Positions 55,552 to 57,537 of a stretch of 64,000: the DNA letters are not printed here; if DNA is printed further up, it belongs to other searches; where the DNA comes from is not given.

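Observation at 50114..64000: Five-gene overlapping operon combining HsdS-like specificity proteins, a NERD-tandem-kinase-NTPase giant and a DUF87/HerA giant: candidate undescribed defence system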

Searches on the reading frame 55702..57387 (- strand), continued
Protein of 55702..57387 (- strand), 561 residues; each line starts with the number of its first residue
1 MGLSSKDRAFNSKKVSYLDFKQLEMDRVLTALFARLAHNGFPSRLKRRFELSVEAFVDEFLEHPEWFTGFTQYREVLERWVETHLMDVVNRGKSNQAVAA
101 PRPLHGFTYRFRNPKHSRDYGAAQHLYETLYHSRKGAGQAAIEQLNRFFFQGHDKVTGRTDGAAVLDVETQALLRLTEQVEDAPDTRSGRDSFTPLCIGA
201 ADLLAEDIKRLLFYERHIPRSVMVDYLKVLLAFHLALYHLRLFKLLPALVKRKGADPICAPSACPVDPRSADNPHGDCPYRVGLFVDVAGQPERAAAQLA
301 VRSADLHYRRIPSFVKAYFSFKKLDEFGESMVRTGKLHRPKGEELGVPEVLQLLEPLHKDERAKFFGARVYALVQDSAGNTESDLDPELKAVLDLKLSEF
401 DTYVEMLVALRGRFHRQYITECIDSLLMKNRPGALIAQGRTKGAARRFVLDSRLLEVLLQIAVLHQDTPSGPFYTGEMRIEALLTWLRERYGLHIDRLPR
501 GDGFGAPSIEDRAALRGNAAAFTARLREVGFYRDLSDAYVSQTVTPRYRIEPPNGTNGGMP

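Call 41: get_annotated_region(hit=H1, flank=14000)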
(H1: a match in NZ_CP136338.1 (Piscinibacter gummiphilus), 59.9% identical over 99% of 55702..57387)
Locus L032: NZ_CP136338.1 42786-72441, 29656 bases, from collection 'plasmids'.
description: Piscinibacter gummiphilus strain SBD 7-3 plasmid unnamed2, complete sequence
organism: Piscinibacter gummiphilus (NCBI taxid 946333)
taxonomy: Bacteria; Pseudomonadota; Betaproteobacteria; Burkholderiales; Sphaerotilaceae; Piscinibacter; Piscinibacter gummiphilus
host: -; source: single cell,soil; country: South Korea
typing (MOB-suite, as given by PLSDB): non-mobilizable
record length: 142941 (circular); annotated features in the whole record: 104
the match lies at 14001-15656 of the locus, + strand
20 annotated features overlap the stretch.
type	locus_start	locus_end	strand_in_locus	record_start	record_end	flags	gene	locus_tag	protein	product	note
CDS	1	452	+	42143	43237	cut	-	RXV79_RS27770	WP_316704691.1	AAA family ATPase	-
CDS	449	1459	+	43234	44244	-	-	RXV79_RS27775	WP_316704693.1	ParB/RepB/Spo0J family partition protein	GO:0007059 - chromosome segregation [Evidence IEA]; GO:0000910 - cytokinesis [Evidence IEA]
CDS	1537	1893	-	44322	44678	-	-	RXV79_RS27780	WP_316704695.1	hypothetical protein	-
CDS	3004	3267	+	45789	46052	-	-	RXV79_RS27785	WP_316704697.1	hypothetical protein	-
CDS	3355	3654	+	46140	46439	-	-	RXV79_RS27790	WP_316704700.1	hypothetical protein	-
CDS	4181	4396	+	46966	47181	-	-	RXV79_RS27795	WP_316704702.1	helix-turn-helix domain-containing protein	-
CDS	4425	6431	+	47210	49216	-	-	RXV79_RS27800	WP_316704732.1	N-6 DNA methylase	GO:0006306 - DNA methylation [Evidence IEA]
CDS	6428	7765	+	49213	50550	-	-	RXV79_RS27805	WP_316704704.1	AAA family ATPase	-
CDS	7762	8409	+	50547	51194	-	-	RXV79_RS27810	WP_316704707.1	hypothetical protein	-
CDS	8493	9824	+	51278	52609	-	-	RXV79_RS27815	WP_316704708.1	hypothetical protein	-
CDS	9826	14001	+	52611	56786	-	-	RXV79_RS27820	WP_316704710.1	protein kinase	GO:0006468 - protein phosphorylation [Evidence IEA]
CDS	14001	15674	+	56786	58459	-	-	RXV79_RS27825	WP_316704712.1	hypothetical protein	-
CDS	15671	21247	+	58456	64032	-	-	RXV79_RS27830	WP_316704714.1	hypothetical protein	-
CDS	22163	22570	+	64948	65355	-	-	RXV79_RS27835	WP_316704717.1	helix-turn-helix transcriptional regulator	-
CDS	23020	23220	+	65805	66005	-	-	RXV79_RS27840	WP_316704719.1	hypothetical protein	-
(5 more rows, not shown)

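Call 51: get_annotated_region(hit=H6, flank=12000)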
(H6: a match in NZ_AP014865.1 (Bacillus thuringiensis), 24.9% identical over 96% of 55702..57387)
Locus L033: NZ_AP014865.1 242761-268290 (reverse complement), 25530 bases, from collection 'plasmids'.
description: Bacillus thuringiensis serovar tolworthi strain Pasteur Institute Standard strain plasmid pKK1, complete sequence
organism: Bacillus thuringiensis (NCBI taxid 1442)
taxonomy: Bacteria; Bacillota; Bacilli; Bacillales; Bacillaceae; Bacillus; Bacillus thuringiensis
host: -; source: -; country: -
typing (MOB-suite, as given by PLSDB): non-mobilizable; replicon rep_cluster_125,rep_cluster_1721
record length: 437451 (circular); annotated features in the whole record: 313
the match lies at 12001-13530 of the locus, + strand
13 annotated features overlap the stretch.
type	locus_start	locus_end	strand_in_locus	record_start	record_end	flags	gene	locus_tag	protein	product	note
CDS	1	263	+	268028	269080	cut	-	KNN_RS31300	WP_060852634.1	HNH endonuclease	-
CDS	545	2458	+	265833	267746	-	-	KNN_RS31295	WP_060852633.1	DNA/RNA helicase domain-containing protein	-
CDS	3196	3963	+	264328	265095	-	-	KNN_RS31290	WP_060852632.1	hypothetical protein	-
CDS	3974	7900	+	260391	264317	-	-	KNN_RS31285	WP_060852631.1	hypothetical protein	-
CDS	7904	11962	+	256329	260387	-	-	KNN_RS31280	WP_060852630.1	protein kinase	GO:0006468 - protein phosphorylation [Evidence IEA]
CDS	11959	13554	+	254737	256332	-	-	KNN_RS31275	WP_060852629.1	hypothetical protein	-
CDS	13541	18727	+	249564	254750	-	-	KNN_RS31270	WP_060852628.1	hypothetical protein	-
CDS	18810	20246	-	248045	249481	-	-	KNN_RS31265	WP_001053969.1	IS4-like element IS231C family transposase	GO:0006313 - DNA transposition [Evidence IEA]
CDS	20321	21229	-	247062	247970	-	-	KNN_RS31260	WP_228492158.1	hypothetical protein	-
CDS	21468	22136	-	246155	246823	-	-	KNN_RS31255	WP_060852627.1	hypothetical protein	-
CDS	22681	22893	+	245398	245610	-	-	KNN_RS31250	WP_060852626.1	transcriptional regulator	-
CDS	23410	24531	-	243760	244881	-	tnpB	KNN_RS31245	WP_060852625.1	IS200/IS605 family element RNA-guided endonuclease TnpB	-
CDS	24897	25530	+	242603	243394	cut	-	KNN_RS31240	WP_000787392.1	enoyl-CoA hydratase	-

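Call 52: get_annotated_region(hit=H2, flank=12000)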
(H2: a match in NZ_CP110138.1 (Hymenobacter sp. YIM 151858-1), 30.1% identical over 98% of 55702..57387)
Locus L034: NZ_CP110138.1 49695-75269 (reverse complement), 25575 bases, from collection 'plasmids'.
description: Hymenobacter sp. YIM 151858-1 plasmid unnamed2
organism: Hymenobacter sp. YIM 151858-1 (NCBI taxid 2987688)
taxonomy: Bacteria; Bacteroidota; Cytophagia; Cytophagales; Hymenobacteraceae; Hymenobacter; Hymenobacter sp. YIM 151858-1
host: -; source: whole organism,soil sample; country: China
typing (MOB-suite, as given by PLSDB): mobilizable; relaxase MOBB
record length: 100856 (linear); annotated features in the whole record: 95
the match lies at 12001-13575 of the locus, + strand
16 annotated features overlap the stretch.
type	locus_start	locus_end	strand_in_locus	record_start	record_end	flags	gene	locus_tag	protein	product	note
CDS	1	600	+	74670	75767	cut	-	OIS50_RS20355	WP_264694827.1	hypothetical protein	-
CDS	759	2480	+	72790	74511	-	-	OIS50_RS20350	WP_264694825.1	UvrD-helicase domain-containing protein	-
CDS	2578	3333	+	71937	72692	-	-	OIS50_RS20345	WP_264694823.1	UPF0489 family protein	-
CDS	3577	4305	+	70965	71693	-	-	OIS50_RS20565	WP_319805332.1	DUF6577 family protein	-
CDS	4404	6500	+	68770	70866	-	-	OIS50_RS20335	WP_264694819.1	N-6 DNA methylase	GO:0006306 - DNA methylation [Evidence IEA]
CDS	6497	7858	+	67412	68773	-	-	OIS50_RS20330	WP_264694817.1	restriction endonuclease subunit S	GO:0006304 - DNA modification [Evidence IEA]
CDS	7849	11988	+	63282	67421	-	-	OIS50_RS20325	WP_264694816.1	serine/threonine protein kinase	GO:0006468 - protein phosphorylation [Evidence IEA]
CDS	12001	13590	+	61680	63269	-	-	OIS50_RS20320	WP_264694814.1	hypothetical protein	-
CDS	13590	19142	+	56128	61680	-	-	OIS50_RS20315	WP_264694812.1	hypothetical protein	-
CDS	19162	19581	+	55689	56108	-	-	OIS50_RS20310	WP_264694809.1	hypothetical protein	-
CDS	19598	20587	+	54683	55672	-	-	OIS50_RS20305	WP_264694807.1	hypothetical protein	-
CDS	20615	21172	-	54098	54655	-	-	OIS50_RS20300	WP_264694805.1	hypothetical protein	-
CDS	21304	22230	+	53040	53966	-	-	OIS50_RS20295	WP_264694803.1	hypothetical protein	-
CDS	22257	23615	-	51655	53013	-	-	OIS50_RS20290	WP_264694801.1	Fic family protein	-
CDS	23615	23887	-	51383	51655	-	-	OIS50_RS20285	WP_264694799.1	antitoxin VbhA family protein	-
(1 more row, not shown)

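Call 53: find_homologous_proteins(query=window:55702-57387:-, max_evalue=1e-10)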
Query window:55702-57387:- (561 aa): 1690 proteins with E <= 1e-10 among 8000 candidates; the best 120 are listed.
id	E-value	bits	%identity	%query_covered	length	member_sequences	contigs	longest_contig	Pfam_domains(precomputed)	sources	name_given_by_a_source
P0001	0.0e+0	1280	100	100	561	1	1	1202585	PF26611.1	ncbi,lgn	ncbi:MAG: hypothetical protein AMXMBFR36_08900 [Acidobacteriota bacterium]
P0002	0.0e+0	1206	93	100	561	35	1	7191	PF26611.1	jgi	-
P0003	0.0e+0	1206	94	100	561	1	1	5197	PF26611.1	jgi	jgi:hypothetical protein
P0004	0.0e+0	1205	93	100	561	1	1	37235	PF26611.1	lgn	-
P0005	0.0e+0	1204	93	100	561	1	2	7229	PF26611.1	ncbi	-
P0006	0.0e+0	1203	93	100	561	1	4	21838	PF26611.1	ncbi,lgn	-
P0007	0.0e+0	1203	93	100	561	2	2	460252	PF26611.1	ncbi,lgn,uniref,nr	ncbi:methylation-associated defense system protein MAD7 [Gemmatimonas sp. UBA7669]|uniref:methylatio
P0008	0.0e+0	1202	93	100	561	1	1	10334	PF26611.1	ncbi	-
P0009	0.0e+0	1202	93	100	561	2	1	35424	PF26611.1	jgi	jgi:hypothetical protein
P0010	0.0e+0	1202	93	100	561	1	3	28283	PF26611.1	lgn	-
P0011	0.0e+0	1199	93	100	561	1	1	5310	PF26611.1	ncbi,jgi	jgi:hypothetical protein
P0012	0.0e+0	1192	92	100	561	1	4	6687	PF26611.1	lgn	-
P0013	0.0e+0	1190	92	100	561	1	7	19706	PF26611.1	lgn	-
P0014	0.0e+0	1187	92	100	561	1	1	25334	PF26611.1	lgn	-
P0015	0.0e+0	1185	91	100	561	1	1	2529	PF26611.1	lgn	-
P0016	0.0e+0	1184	91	100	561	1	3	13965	PF26611.1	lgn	-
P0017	0.0e+0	1183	91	100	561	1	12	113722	PF26611.1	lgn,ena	-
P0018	0.0e+0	1182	91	100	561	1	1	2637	PF26611.1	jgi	jgi:hypothetical protein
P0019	0.0e+0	1182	91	100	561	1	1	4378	PF26611.1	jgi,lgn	jgi:hypothetical protein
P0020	0.0e+0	1180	90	100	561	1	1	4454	PF26611.1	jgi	jgi:hypothetical protein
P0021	0.0e+0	1179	91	100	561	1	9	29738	PF26611.1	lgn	-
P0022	0.0e+0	1174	91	100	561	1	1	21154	PF26611.1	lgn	-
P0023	0.0e+0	1174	90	100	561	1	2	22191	PF26611.1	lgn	-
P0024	0.0e+0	1174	90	100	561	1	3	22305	PF26611.1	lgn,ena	-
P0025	0.0e+0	1171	89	100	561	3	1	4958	PF26611.1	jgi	jgi:hypothetical protein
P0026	0.0e+0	1170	90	100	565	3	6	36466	PF26611.1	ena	-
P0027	0.0e+0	1170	90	100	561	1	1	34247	PF26611.1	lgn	-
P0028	0.0e+0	1167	90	99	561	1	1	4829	PF26611.1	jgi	jgi:hypothetical protein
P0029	0.0e+0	1164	89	100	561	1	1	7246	PF26611.1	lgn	-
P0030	0.0e+0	1162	89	100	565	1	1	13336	PF26611.1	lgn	-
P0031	0.0e+0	1160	89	100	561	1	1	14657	PF26611.1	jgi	jgi:hypothetical protein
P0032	0.0e+0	1159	90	100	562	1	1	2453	PF26611.1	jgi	jgi:hypothetical protein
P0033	0.0e+0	1151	88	100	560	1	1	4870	PF26611.1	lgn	-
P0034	0.0e+0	1151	89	99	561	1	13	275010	PF26611.1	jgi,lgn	jgi:hypothetical protein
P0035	0.0e+0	1150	88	100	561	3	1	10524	PF26611.1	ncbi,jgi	jgi:hypothetical protein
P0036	0.0e+0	1147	89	100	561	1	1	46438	PF26611.1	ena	-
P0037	0.0e+0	1145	93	95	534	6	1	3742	PF26611.1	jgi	jgi:hypothetical protein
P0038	0.0e+0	1141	88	100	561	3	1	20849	PF26611.1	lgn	-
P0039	0.0e+0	1139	88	99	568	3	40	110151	PF26611.1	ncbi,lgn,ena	-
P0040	0.0e+0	1137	88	99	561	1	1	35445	PF26611.1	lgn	-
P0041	0.0e+0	1135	88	99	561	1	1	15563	PF26611.1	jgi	jgi:hypothetical protein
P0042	0.0e+0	1133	88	100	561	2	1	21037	PF26611.1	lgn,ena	-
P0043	0.0e+0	1131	88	99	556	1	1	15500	PF26611.1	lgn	-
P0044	0.0e+0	1130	88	100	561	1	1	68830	PF26611.1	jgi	jgi:hypothetical protein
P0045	0.0e+0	1120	85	100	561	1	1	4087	PF26611.1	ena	-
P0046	0.0e+0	1119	85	100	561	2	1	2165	PF26611.1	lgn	-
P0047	0.0e+0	1115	86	100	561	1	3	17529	PF26611.1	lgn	-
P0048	0.0e+0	1112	85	98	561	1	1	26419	PF26611.1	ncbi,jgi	jgi:hypothetical protein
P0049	0.0e+0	1111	86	100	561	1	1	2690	PF26611.1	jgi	-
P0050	0.0e+0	1111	85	100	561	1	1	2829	PF26611.1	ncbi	-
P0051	0.0e+0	1111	85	99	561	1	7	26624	PF26611.1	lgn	-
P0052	0.0e+0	1110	85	100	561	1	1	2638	PF26611.1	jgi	jgi:hypothetical protein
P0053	0.0e+0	1109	86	100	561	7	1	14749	PF26611.1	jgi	jgi:hypothetical protein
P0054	0.0e+0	1106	84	100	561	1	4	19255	PF26611.1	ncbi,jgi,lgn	jgi:hypothetical protein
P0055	0.0e+0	1105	85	100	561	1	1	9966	PF26611.1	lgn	-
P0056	0.0e+0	1104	85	100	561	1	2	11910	PF26611.1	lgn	-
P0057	0.0e+0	1103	84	100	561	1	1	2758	PF26611.1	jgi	jgi:hypothetical protein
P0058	0.0e+0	1103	85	100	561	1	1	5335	PF26611.1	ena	-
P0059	0.0e+0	1101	86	99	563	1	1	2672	PF26611.1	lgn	-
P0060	0.0e+0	1100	85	100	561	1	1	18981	PF26611.1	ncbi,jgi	jgi:hypothetical protein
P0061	0.0e+0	1099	85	100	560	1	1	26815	PF26611.1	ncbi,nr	ncbi:MAG: hypothetical protein H6736_21985 [Alphaproteobacteria bacterium]|nr:hypothetical protein [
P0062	0.0e+0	1096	84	100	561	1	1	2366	PF26611.1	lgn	-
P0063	0.0e+0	1095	85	98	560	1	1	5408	PF26611.1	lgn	-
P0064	0.0e+0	1093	84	100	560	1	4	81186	PF26611.1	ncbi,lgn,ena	-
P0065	0.0e+0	1091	84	100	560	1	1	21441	PF26611.1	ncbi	-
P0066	0.0e+0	1090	83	100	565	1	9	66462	PF26611.1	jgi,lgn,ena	-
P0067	0.0e+0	1088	83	100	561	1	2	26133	PF26611.1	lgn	-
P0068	0.0e+0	1082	83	100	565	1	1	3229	PF26611.1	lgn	-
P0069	0.0e+0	1081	83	100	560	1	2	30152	PF26611.1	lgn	-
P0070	0.0e+0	1076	83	99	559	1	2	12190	PF26611.1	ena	-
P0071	0.0e+0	1074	82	100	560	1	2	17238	PF26611.1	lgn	-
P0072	0.0e+0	1060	82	100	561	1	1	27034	PF26611.1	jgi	jgi:hypothetical protein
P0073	0.0e+0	1056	81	100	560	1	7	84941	PF26611.1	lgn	-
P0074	0.0e+0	1051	81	100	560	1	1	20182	PF26611.1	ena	-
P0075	0.0e+0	1038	80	100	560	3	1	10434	PF26611.1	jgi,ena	-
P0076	0.0e+0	1027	80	100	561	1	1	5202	PF26611.1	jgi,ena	jgi:hypothetical protein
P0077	0.0e+0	1024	79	99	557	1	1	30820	PF26611.1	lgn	-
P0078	0.0e+0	1016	79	99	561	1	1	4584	PF26611.1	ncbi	-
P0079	0.0e+0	1015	77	98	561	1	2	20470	PF26611.1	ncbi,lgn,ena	-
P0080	0.0e+0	1010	77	100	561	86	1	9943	PF26611.1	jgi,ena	-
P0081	5.5e-298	1008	78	100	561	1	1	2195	PF26611.1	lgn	-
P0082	1.5e-296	1003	76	100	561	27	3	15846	PF26611.1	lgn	-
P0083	7.4e-296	1001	77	100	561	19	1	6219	PF26611.1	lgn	-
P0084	3.6e-295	998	76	100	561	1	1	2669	PF26611.1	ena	-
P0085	1.2e-293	993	77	99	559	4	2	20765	PF26611.1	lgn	-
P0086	5.0e-292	988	79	96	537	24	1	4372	PF26611.1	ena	-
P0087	1.9e-283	960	76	98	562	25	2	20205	PF26611.1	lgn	-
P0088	1.6e-279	947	75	98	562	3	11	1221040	PF26611.1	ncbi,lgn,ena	-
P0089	7.8e-279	944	73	100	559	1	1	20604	PF26611.1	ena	-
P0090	3.1e-278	942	76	98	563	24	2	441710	PF26611.1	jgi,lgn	-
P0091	1.0e-277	941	74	100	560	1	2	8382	PF26611.1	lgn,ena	-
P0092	1.6e-277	940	74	100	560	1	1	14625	PF26611.1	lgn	-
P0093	2.4e-277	940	74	100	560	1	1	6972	PF26611.1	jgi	-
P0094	3.0e-277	939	75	98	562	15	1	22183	PF26611.1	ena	-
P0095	5.6e-277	938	72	100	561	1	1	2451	PF26611.1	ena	-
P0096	8.1e-277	938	73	100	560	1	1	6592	PF26611.1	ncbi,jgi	jgi:hypothetical protein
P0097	1.1e-276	937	75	98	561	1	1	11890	PF26611.1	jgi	jgi:hypothetical protein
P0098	1.6e-276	937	74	98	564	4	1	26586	PF26611.1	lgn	-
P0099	3.0e-276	936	73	100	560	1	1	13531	PF26611.1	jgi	jgi:hypothetical protein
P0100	4.5e-276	935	74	98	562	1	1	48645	PF26611.1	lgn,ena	-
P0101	5.2e-276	935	74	100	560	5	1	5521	PF26611.1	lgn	-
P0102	5.4e-276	935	73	98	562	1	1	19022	PF26611.1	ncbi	-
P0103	5.6e-276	935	73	100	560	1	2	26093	PF26611.1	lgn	-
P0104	6.2e-276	935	73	100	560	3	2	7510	PF26611.1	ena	-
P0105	1.5e-275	934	73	100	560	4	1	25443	PF26611.1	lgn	-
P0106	2.0e-275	933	73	100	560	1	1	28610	PF26611.1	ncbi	-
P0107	2.1e-275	933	73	100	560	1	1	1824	PF26611.1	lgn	-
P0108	2.2e-275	933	74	98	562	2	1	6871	PF26611.1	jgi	-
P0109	2.9e-275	933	73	100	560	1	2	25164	PF26611.1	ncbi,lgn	ncbi:MAG: hypothetical protein AMXMBFR56_77480 [Polyangiaceae bacterium]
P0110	3.0e-275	933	73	100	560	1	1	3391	PF26611.1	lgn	-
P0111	4.2e-275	932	73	100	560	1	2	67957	PF26611.1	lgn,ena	-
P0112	4.5e-275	932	74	100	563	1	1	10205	PF26611.1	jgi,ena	-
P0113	5.7e-275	932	73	100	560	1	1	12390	PF26611.1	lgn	-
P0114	5.9e-275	932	73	100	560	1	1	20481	PF26611.1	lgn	-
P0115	7.2e-275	931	73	100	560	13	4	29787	PF26611.1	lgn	-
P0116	7.7e-275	931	74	98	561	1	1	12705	PF26611.1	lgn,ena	-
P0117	1.1e-274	931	71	100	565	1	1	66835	PF26611.1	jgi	jgi:hypothetical protein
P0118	1.2e-274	931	73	100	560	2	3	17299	PF26611.1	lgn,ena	-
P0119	1.2e-274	931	72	100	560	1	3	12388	PF26611.1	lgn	-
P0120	1.3e-274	931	72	100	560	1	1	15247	PF26611.1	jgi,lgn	jgi:hypothetical protein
